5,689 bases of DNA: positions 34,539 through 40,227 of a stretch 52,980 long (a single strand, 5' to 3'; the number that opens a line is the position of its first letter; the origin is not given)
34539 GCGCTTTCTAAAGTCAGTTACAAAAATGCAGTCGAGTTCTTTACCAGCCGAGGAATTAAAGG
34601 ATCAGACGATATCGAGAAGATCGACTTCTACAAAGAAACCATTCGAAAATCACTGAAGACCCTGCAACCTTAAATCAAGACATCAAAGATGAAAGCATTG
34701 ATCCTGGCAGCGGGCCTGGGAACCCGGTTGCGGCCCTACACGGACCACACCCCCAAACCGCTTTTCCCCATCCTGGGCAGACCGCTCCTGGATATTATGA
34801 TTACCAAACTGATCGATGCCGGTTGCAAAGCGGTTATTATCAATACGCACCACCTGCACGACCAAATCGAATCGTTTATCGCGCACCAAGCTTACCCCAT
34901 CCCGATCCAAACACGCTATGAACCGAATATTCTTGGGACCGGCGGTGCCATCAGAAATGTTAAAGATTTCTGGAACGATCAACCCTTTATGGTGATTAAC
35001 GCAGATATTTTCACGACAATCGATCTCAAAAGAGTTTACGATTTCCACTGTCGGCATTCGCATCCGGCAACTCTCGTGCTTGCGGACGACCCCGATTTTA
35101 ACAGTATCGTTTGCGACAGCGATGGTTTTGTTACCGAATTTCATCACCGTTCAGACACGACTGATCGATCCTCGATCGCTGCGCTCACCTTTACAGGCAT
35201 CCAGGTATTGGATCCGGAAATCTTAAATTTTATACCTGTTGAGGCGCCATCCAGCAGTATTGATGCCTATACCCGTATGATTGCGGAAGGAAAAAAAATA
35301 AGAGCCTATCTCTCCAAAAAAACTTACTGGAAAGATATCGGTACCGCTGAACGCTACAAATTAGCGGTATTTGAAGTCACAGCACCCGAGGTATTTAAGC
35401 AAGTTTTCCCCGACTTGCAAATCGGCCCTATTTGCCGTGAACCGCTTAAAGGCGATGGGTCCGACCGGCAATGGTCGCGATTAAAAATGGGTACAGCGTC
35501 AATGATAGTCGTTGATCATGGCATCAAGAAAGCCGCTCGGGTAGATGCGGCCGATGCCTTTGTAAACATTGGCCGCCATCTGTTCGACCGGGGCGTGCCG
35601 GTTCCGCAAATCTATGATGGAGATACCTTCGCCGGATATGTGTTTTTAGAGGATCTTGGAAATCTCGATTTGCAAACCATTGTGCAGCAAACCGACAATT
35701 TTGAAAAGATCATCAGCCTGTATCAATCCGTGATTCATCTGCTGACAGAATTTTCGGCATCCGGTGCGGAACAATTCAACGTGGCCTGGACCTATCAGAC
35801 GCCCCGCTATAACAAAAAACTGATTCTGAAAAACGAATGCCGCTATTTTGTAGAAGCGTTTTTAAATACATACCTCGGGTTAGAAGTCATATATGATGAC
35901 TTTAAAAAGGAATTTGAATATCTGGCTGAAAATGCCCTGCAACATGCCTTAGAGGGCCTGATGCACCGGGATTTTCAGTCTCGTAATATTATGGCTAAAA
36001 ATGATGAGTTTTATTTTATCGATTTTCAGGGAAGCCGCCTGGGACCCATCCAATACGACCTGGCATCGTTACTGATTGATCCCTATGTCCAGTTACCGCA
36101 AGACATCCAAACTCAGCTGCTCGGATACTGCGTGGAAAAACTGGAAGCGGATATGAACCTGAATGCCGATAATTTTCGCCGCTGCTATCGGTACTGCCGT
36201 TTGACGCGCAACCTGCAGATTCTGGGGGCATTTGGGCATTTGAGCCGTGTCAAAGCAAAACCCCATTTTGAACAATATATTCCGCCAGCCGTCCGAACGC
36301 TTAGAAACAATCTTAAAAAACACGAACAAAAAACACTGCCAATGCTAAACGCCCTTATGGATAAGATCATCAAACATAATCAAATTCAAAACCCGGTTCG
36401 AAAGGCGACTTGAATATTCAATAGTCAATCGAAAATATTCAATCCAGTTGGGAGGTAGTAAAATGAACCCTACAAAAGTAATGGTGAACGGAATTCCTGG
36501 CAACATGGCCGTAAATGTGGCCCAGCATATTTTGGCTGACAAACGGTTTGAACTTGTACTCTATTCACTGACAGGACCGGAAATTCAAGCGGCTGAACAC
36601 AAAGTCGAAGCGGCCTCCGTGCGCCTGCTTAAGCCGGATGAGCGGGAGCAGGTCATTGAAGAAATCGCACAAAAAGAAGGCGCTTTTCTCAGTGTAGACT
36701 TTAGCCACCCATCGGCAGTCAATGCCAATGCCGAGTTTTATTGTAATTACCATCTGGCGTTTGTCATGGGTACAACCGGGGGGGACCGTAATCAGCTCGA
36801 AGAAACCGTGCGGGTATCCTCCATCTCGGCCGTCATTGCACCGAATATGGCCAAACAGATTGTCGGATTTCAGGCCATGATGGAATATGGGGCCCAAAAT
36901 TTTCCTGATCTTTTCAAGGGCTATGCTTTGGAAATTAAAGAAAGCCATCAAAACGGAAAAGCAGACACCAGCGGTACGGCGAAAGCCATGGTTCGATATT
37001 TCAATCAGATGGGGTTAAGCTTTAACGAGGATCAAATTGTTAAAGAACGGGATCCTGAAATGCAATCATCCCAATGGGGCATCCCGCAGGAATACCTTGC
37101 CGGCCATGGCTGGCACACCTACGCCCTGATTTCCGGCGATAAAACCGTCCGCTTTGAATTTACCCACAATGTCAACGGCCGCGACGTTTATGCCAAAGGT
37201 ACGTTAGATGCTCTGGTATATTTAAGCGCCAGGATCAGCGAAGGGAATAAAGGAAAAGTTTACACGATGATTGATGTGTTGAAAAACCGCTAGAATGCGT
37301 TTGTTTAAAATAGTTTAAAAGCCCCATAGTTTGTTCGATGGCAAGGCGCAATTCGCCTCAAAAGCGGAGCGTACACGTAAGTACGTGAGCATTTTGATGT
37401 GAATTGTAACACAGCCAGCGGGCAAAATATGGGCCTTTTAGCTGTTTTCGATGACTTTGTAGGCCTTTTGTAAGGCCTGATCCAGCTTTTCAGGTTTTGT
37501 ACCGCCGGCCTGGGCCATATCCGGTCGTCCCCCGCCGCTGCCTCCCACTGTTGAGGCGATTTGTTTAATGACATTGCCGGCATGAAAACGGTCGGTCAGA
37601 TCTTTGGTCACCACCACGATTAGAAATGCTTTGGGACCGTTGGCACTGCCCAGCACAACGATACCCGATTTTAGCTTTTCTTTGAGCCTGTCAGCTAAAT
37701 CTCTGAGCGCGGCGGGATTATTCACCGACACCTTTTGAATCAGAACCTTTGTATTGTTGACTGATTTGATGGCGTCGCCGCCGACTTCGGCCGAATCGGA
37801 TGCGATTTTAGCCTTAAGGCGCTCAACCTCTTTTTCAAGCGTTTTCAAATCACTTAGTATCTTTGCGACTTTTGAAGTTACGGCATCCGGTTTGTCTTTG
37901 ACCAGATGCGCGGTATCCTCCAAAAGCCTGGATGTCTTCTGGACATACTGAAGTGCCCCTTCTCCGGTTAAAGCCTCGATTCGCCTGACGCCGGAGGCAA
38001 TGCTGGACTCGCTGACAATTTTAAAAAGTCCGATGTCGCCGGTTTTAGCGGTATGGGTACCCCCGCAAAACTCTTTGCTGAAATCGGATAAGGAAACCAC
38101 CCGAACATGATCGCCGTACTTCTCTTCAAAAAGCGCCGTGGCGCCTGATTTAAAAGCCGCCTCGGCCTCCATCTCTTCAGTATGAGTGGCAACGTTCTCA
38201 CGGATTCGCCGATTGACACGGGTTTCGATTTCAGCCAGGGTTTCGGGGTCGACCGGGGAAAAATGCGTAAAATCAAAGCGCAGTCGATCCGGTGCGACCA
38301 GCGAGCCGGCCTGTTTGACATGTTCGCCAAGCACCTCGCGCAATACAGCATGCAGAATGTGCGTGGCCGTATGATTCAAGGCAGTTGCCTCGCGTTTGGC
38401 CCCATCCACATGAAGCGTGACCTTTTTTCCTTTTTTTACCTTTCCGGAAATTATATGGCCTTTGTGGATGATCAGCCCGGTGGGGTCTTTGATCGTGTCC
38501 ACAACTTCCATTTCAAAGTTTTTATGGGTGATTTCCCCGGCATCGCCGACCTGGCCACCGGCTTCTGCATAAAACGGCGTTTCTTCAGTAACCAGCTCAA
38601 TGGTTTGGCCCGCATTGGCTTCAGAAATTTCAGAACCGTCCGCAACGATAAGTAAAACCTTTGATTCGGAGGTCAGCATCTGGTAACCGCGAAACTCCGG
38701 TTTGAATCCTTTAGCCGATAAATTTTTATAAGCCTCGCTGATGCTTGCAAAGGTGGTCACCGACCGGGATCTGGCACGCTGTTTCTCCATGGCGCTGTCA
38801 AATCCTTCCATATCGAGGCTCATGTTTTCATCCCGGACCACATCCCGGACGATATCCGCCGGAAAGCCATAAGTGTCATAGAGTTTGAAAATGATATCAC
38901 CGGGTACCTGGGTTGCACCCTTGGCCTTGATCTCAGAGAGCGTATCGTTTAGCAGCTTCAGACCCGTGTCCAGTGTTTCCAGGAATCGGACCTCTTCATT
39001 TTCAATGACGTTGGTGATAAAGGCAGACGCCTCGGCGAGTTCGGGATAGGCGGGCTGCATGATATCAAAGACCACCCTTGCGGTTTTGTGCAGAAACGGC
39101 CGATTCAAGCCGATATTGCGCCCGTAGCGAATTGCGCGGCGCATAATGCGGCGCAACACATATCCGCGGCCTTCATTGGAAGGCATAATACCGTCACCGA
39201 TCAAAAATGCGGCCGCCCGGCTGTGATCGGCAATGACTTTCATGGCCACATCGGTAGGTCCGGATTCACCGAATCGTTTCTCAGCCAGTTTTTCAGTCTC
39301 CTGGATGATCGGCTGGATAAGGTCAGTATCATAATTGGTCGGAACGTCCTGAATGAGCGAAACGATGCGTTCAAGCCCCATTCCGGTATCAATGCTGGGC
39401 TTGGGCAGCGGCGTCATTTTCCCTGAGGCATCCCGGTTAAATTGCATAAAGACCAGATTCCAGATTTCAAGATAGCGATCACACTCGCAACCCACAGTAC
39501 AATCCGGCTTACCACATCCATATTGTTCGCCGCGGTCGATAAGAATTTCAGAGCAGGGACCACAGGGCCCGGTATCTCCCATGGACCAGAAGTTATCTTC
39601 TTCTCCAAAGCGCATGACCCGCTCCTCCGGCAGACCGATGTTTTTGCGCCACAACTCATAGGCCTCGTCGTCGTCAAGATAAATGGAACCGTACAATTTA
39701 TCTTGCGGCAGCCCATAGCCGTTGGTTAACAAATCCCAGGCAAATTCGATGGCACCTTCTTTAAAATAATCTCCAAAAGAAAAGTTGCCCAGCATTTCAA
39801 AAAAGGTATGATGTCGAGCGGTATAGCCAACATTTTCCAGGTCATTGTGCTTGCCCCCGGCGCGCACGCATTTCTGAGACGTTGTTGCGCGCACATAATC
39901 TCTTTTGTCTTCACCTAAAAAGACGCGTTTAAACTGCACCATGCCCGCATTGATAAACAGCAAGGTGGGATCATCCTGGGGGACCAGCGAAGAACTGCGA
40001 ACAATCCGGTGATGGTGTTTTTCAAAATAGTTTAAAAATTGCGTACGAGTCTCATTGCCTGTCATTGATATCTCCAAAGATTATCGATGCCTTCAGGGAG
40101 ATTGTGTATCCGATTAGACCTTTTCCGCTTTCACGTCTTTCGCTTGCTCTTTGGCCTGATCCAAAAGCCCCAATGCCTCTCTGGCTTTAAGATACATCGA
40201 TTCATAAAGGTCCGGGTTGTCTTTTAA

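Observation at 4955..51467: A family of long hairpin elements whose arms are in-phase tandem 7-10-nt units fills most large intergenic spacers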

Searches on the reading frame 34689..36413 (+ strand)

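Call 10: search_protein_families(library=ncbifam, proteins=[window:34689-36413:+], max_evalue=0.00001)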
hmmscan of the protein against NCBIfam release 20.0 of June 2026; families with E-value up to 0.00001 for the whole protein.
window:34689-36413:+ (574 aa): 35 families (the best 25 are shown)
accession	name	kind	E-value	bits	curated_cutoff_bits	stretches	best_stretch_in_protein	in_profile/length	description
NF045761.1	NAMPUrTaseMurU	equivalog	6e-40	137.5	250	1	1-224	1-221/226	N-acetylmuramate alpha-1-phosphate uridylyltransferase MurU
NF052502.1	man1P_GTase_Rv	exception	1.5e-34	119.5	440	1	2-223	2-223/352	mannose-1-phosphate guanylyltransferase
TIGR03992.1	Arch_glmU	subfamily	6.5e-26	91.1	292.1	1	1-219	1-216/393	bifunctional sugar-1-phosphate nucleotidylyltransferase/acetyltransferase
NF045759.1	NamurgluKinAmgK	equivalog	3.2e-24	85.6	550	1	270-557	43-320/324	N-acetylmuramate/N-acetylglucosamine kinase AmgK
NF045697.1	MurNAcPUrMurU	equivalog_domain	5.9e-22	78.2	370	1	4-218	1-216/229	N-acetylmuramate alpha-1-phosphate uridylyltransferase MurU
NF049965.1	GlMnHpPGnyltfHddC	equivalog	7.9e-22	78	300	1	1-225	1-216/221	D-glycero-D-manno-heptose 1-phosphate guanosyltransferase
TIGR01208.1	rmlA_long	equivalog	3.4e-20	72.2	320.25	1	2-222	1-226/353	glucose-1-phosphate thymidylyltransferase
NF041173.1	Sug_nt_acttase_Thmprot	equivalog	1.4e-19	70.3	600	1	1-219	1-216/405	bifunctional sugar-1-phosphate nucleotidylyltransferase/acetyltransferase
NF041313.1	UDPGP_AglF_Halo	equivalog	1.2e-18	67.4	400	1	1-189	1-189/234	UTP--glucose-1-phosphate uridylyltransferase AglF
NF045698.1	MurGlcNAcKinAmgK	equivalog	1.4e-18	67.3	500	1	282-561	73-354/360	N-acetylmuramate/N-acetylglucosamine kinase AmgK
TIGR02623.1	G1P_cyt_trans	equivalog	3.1e-16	59.6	300.25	1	83-219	105-234/255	glucose-1-phosphate cytidylyltransferase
TIGR01173.1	glmU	equivalog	6.4e-13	48.3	366.85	1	1-179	1-177/452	bifunctional UDP-N-acetylglucosamine diphosphorylase/glucosamine-1-phosphate N-acetyltransferase GlmU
TIGR01099.1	galU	equivalog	1.3e-11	44.6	326.8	1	1-64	2-65/261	UTP--glucose-1-phosphate uridylyltransferase GalU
TIGR02091.1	glgC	equivalog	4.9e-11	42.3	424.9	1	2-231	2-260/364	glucose-1-phosphate adenylyltransferase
NF010934.1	PRK14354.1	equivalog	5.7e-10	38.3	450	1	3-178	2-176/447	bifunctional UDP-N-acetylglucosamine diphosphorylase/glucosamine-1-phosphate N-acetyltransferase GlmU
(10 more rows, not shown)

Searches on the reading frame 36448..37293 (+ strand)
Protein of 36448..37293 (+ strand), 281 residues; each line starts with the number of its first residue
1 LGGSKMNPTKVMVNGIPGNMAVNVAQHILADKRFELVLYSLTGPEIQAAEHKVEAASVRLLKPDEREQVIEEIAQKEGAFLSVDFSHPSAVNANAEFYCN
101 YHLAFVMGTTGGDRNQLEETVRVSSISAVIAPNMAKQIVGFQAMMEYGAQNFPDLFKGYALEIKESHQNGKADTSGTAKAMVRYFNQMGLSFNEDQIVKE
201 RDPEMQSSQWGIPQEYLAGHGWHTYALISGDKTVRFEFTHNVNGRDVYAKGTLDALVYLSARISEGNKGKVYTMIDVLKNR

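Call 10: search_protein_families(library=ncbifam, proteins=[window:36448-37293:+], max_evalue=0.00001)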
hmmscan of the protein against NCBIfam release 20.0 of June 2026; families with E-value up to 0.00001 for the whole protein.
window:36448-37293:+ (281 aa): 2 families
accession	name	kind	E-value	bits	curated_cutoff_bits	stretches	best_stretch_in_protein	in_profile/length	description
TIGR02130.1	dapB_plant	equivalog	5e-94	314.4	294.55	1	10-280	2-271/275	dihydrodipicolinate reductase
TIGR00036.1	dapB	equivalog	3.5e-21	75.9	122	1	10-278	3-269/270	4-hydroxy-tetrahydrodipicolinate reductase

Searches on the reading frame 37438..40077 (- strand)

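Call 10: search_protein_families(library=ncbifam, proteins=[window:37438-40077:-], max_evalue=0.00001)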
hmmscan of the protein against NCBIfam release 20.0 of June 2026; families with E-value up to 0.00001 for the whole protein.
window:37438-40077:- (879 aa): 4 families
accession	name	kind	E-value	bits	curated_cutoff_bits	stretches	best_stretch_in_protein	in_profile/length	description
TIGR00344.1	alaS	equivalog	5.8e-303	1007.4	457.05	1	9-859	1-847/847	alanine--tRNA ligase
NF002436.0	PRK01584.1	equivalog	1.3e-167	558.9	529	2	5-439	1-436/595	alanine--tRNA ligase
TIGR03683.1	A-tRNA_syn_arch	equivalog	1.8e-128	430.2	744.7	2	281-876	330-901/902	alanine--tRNA ligase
NF040865.1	a_tRNA_ed_AlaXM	equivalog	7.3e-31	107.7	300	1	494-701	25-230/234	alanyl-tRNA editing protein AlaXM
